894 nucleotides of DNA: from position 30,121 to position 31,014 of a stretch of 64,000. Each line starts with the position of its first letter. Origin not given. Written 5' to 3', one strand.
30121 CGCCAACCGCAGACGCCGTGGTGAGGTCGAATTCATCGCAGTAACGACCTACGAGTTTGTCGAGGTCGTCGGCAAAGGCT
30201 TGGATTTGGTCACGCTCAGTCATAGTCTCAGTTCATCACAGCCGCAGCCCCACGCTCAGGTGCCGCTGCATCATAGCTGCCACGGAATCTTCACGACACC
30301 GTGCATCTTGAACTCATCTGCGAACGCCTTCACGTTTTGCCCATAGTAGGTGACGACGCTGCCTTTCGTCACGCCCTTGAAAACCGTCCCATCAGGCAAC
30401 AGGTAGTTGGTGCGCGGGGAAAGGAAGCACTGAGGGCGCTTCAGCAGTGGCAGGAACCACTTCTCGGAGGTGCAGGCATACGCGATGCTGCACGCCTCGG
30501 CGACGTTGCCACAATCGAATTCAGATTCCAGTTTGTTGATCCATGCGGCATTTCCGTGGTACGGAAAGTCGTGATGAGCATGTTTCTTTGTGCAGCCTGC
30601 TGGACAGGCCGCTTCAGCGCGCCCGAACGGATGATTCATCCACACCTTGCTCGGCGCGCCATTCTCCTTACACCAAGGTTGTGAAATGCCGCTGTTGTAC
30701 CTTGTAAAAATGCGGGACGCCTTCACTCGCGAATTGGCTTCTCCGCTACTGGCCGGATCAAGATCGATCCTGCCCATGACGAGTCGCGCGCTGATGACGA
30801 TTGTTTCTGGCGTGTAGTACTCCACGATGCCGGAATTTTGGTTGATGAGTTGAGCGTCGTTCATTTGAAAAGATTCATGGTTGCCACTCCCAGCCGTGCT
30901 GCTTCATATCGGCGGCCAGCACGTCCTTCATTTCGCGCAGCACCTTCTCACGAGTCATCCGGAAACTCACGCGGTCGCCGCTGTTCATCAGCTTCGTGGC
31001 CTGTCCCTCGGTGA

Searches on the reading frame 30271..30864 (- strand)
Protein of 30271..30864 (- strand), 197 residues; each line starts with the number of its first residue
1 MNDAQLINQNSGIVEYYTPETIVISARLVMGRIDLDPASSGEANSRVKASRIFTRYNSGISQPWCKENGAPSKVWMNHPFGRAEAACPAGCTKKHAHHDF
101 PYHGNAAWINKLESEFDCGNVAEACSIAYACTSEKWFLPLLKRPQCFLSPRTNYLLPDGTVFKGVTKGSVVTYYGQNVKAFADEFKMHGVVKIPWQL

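Call 21: search_protein_families(library=phrogs, proteins=[window:30271-30864:-], max_evalue=0.001)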
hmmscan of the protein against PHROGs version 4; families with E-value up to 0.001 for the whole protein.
window:30271-30864:- (197 aa): 1 family
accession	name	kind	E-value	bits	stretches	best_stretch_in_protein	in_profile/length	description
phrog_111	-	other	5.2e-21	76.7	1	8-181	59-208/345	DNA methyltransferase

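Call 22: search_protein_families(library=pfam, proteins=[window:30271-30864:-], max_evalue=0.001)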
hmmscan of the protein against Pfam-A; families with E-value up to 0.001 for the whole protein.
window:30271-30864:- (197 aa): 0 families
